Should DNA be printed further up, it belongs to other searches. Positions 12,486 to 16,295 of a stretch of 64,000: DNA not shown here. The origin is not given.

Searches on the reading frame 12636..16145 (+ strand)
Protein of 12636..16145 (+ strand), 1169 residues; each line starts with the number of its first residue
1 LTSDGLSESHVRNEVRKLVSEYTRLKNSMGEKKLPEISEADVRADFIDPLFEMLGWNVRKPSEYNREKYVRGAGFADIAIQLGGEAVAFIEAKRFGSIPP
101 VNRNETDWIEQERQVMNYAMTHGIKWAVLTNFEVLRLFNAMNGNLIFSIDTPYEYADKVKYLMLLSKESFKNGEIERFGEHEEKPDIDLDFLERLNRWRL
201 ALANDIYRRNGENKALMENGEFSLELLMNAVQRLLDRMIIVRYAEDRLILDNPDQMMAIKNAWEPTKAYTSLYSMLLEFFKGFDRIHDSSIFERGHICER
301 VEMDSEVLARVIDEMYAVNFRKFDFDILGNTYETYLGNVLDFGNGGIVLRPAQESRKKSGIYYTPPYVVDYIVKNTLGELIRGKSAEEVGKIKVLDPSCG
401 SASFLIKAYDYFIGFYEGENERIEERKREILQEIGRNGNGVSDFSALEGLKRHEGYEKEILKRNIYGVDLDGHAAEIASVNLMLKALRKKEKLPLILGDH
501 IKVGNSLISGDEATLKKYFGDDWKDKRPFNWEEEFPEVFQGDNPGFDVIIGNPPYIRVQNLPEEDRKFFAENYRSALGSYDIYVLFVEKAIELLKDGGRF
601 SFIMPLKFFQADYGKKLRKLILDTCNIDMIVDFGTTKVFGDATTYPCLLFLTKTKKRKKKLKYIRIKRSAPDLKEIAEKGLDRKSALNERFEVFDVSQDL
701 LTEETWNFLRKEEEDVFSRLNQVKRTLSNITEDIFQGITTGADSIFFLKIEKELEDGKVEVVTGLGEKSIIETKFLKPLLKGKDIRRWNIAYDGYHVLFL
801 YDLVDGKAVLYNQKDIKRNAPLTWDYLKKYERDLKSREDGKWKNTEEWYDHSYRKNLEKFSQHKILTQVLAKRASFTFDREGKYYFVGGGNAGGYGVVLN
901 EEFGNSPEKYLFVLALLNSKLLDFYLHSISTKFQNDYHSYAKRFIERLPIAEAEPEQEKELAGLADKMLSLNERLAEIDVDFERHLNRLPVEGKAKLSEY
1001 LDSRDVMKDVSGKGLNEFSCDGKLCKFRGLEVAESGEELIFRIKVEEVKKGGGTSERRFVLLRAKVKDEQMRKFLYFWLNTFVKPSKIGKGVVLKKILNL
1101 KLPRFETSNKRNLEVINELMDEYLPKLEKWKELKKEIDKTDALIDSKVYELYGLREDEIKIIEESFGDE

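Call 34: search_protein_families(library=pfam, proteins=[window:12636-16145:+], max_evalue=0.001)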
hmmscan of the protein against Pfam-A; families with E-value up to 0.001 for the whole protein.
window:12636-16145:+ (1169 aa): 5 families
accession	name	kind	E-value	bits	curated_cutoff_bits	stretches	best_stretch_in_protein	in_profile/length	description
PF07669.17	Eco57I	-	2.5e-44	151.8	25.3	1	464-639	2-171/171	Eco57I restriction-modification methylase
PF02384.22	N6_Mtase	-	3.8e-24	86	20.4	1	351-665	17-245/311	N-6 DNA Methylase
PF20473.4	MmeI_Mtase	-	1.5e-11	44.4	27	1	387-603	16-197/259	MmeI, DNA-methyltransferase domain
PF12950.13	TaqI_C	-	1.3e-10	42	26.5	1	777-950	1-118/118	TaqI-like C-terminal specificity domain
PF04313.20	HSDR_N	-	2.7e-06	27.8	25.1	0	37-67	2-32/198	Type I restriction enzyme R protein N terminus (HSDR_N)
